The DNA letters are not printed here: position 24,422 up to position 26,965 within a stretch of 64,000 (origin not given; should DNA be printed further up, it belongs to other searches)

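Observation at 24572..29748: Five-gene Rieske / split cytochrome b / multiheme cytochrome c operon; an alternative complex-III-like module wired to a 33-heme protein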

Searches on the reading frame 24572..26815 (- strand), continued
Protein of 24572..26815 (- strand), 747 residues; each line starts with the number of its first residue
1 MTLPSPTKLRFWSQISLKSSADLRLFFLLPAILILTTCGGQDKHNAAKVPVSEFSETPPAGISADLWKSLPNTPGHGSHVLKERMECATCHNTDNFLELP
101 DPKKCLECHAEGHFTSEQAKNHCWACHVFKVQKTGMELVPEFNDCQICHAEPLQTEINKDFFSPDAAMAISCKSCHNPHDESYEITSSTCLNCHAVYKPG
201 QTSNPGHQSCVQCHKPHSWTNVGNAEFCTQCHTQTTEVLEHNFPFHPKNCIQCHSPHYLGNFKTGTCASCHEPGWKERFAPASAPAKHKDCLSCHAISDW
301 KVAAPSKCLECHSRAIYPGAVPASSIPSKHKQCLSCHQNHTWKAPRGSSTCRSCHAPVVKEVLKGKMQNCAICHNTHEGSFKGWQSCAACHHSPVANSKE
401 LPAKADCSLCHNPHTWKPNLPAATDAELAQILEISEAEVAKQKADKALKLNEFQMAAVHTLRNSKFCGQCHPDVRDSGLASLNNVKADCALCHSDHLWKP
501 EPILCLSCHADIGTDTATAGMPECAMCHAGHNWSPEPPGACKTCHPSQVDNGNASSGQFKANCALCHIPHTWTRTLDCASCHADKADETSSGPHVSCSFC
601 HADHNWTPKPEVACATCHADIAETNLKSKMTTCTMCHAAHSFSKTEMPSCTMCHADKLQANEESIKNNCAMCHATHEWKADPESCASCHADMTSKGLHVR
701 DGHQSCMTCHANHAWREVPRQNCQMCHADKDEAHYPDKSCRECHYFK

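Call 56: find_encoding_contigs(protein=P0141, flank=8000, max_places=1)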
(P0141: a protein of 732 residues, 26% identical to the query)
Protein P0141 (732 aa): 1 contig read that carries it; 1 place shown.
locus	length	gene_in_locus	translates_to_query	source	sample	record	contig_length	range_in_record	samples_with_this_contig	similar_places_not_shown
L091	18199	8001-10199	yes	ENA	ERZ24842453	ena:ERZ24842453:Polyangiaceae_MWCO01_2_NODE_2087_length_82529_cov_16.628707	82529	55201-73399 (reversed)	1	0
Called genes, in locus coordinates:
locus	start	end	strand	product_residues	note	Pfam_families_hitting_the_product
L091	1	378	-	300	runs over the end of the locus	PF01223:Endonuclease_NS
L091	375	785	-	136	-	-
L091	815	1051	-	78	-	-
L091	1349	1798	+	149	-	-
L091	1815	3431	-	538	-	PF00069:Pkinase, PF07714:PK_Tyr_Ser-Thr, PF01636:APH (faint)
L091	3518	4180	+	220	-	-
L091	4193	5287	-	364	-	-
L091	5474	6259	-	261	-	PF01292:Ni_hydr_CYTB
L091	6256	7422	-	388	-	PF09699:Paired_CXXCH_1 (faint), PF14522:Cytochrome_C7 (faint), PF22113:Mtrc-MtrF_II-IV_dom (faint), PF14537:Cytochrom_c3_2 (weak)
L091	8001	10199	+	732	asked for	PF02085:Cytochrom_CIII (faint), PF09699:Paired_CXXCH_1 (faint), PF14522:Cytochrome_C7 (faint), PF22113:Mtrc-MtrF_II-IV_dom (faint), PF14537:Cytochrom_c3_2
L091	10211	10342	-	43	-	-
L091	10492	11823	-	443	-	PF00072:Response_reg, PF00158:Sigma54_activat, PF14532:Sigma54_activ_2, PF01078:Mg_chelatase (faint), PF07728:AAA_5, PF25601:AAA_lid_14, PF02954:HTH_8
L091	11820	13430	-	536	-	PF00512:HisKA, PF02518:HATPase_c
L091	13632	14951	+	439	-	PF03109:ABC1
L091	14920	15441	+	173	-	-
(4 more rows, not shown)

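Call 57: find_encoding_contigs(protein=P0156, flank=8000, max_places=1)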
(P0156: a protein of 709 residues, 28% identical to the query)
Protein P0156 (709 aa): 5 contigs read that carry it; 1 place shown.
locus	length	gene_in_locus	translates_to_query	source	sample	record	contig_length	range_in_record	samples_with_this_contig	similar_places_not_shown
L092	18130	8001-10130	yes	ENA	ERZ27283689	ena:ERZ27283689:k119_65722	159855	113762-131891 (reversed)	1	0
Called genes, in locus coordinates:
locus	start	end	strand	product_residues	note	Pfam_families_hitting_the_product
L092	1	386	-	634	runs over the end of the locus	PF00474:SSF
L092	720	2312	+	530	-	PF01590:GAF (faint), PF13185:GAF_2, PF07730:HisKA_3, PF02518:HATPase_c, PF13581:HATPase_c_2 (weak)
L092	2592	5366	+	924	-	-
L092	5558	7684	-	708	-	PF02085:Cytochrom_CIII (faint), PF09699:Paired_CXXCH_1 (faint), PF14522:Cytochrome_C7 (faint), PF14537:Cytochrom_c3_2 (faint)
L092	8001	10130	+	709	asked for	PF02085:Cytochrom_CIII (faint), PF14522:Cytochrome_C7 (faint), PF14537:Cytochrom_c3_2 (weak)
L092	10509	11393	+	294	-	-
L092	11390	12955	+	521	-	-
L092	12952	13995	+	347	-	PF14522:Cytochrome_C7 (faint), PF22113:Mtrc-MtrF_II-IV_dom (faint)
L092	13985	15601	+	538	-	PF00684:DnaJ_CXXCXGXG (faint), PF14522:Cytochrome_C7 (faint), PF14537:Cytochrom_c3_2 (faint), PF09698:GSu_C4xC__C2xCH (weak)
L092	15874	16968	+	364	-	-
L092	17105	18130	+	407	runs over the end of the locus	PF13432:TPR_16 (weak)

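Call 59: predict_structure(alignment_id=A2)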
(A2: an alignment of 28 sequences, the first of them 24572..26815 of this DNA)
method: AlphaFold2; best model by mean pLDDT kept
length: 747 residues; sequences in the alignment: 28
mean_pLDDT: 51.2   pTM: 0.30
mean pLDDT of the five models: 51.2, 51.1, 50.9, 46.9, 43.1
residues with pLDDT >= 90: 28; 70-90: 111; 50-70: 131; < 50: 477
segments of 3 or more residues with pLDDT < 50: 1-9, 35-53, 134-149, 153-199, 204-289, 305-308, 314-355, 357-395, 397-418, 485-539, 555-581, 583-585, 588-653, 655-680
pLDDT, mean of each block of 10 residues (from residue 1): 39 52 69 49 36 63 83 83 83 78 84 69 70 46 45 45 37 36 38 39 46 36 43 42 37 37 37 39 40 54 51 45 38 35 37 43 38 34 35 46 43 46 89 96 95 82 67 63 49 39 41 39 42 42 55 47 42 39 47 38 34 39 39 34 40 45 42 40 54 68 72 63 81 72 62
secondary structure, 60 per line:
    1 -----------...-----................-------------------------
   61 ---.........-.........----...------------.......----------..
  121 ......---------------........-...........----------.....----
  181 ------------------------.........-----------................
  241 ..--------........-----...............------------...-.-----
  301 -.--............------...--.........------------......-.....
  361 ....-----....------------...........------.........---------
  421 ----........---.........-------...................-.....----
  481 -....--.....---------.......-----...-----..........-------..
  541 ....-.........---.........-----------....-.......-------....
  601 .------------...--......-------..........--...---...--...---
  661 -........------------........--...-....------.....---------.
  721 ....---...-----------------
elements in order (helices of 4 or more, strands of 3 or more residues): H20-35 H64-72 H74-82 H102-108 H119-126 H142-149 H151-161 H172-176 H205-213 H225-242 H251-258 H264-278 H305-316 H328-336 H349-354 H356-364 H370-373 H386-396 H403-411 H425-432 H436-444 H452-470 H472-476 H482-485 H488-492 H502-508 H522-531 H539-544 H546-554 H558-566 H578-581 H583-589 H597-601 H619-624 H632-641 H662-669 H682-689 H696-699 H706-710 H720-724

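Call 64: search_protein_families(library=pfam, proteins=[L090:6586-7962:+, L090:5193-5549:+, L090:5556-6599:+], max_evalue=0.001)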
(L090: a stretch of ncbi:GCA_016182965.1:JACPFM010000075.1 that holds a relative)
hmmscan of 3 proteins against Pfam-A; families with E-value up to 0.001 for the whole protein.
L090:6586-7962:+ (458 aa): 5 families
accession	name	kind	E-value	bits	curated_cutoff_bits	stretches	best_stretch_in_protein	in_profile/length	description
PF09699.15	Paired_CXXCH_1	-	7.1e-18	64.5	20.6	2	248-278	8-40/41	Doubled CXXCH motif (Paired_CXXCH_1)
PF14537.11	Cytochrom_c3_2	-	1.4e-12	48.3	25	1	177-275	7-79/79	Cytochrome c3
PF14522.11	Cytochrome_C7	-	2.4e-11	43.7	24.8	1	87-183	2-66/67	Cytochrome c7 and related cytochrome c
PF22678.1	Cytochrom_c_NrfB-like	-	6.1e-06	27.1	27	0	63-118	30-79/89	Cytochrome c-type protein NrfB-like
PF13435.11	Cytochrome_C554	-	1e-05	26.8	20.8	0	270-346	2-77/84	Cytochrome c554 and c-prime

L090:5193-5549:+ (118 aa): 2 families
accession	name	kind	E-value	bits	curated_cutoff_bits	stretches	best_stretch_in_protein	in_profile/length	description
PF00355.32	Rieske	-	1.1e-15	57.7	20.3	1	25-103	7-86/88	Rieske [2Fe-2S] domain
PF13806.12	Rieske_2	-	8.9e-06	26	27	1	25-115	7-103/104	Rieske-like [2Fe-2S] domain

L090:5556-6599:+ (347 aa): 3 families
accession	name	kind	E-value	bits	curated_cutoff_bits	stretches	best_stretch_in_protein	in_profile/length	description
PF00033.24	Cytochrome_B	-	1.2e-31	110.5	27.2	1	31-208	11-187/189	Cytochrome b/b6/petB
PF13631.11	Cytochrom_B_N_2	-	5.1e-26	92.1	27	1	92-254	2-169/169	Cytochrome b(N-terminal)/b6/petB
PF00032.22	Cytochrom_B_C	-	2.6e-07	31.2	20.7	1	268-342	6-72/102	Cytochrome b(C-terminal)/b6/petD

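Call 81: search_solved_structures(query=window:24572-26815:-, max_evalue=0.01)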
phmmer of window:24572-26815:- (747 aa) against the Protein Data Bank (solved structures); distinct sequences matched with E-value up to 0.01: 4.
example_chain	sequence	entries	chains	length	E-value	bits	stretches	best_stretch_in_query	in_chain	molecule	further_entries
2k3v_A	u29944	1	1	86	0.0012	20.5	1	587-657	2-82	Tetraheme cytochrome c-type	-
6hr0_A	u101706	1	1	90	0.0014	20.2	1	210-656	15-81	Cytochrome C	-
1m1p_A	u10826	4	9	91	0.0036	18.9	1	209-274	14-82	Small tetraheme cytochrome c | Periplasmic tetraheme cytochrome c CctA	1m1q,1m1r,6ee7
3ouq_A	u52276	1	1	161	0.0096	17.5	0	242-391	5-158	Cytochrome c family protein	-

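Call 90: search_protein_representatives(protein=window:24572-26815:-)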
Query: 747 residues. Proteins with E-value up to 0.001 (for the whole library): 632; up to 1e-10: 296; up to 1e-30: 54. The best 150 are listed.
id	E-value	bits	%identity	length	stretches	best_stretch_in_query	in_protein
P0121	1.2e-241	820.9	50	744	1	26-747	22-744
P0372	1.2e-217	741.5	43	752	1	26-747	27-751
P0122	9.4e-186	636.0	52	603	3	25-476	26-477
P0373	1.1e-85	305.1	41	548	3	71-418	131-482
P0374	1.2e-78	281.8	38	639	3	54-358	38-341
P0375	1.0e-72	262.2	36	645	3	71-356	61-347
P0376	1.3e-64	235.4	37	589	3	84-355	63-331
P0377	2.7e-64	234.3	35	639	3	28-355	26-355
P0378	2.0e-59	218.2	32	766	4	76-355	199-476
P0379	3.0e-58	214.3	35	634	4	74-355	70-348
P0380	2.0e-56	208.3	38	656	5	466-745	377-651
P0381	2.6e-44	168.2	35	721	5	64-272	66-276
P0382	3.7e-43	164.4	36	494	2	523-745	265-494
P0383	3.1e-42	161.4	36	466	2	167-358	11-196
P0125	5.1e-42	160.6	35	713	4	467-747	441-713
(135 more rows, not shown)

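Call 91: find_encoding_contigs(protein=P0372, flank=8000, max_places=2)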
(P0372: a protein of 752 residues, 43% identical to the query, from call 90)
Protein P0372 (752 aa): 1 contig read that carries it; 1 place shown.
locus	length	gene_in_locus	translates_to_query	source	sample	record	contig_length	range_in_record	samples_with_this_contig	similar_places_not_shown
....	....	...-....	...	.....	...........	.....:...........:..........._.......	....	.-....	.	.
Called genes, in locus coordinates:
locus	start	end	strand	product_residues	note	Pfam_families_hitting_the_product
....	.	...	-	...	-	?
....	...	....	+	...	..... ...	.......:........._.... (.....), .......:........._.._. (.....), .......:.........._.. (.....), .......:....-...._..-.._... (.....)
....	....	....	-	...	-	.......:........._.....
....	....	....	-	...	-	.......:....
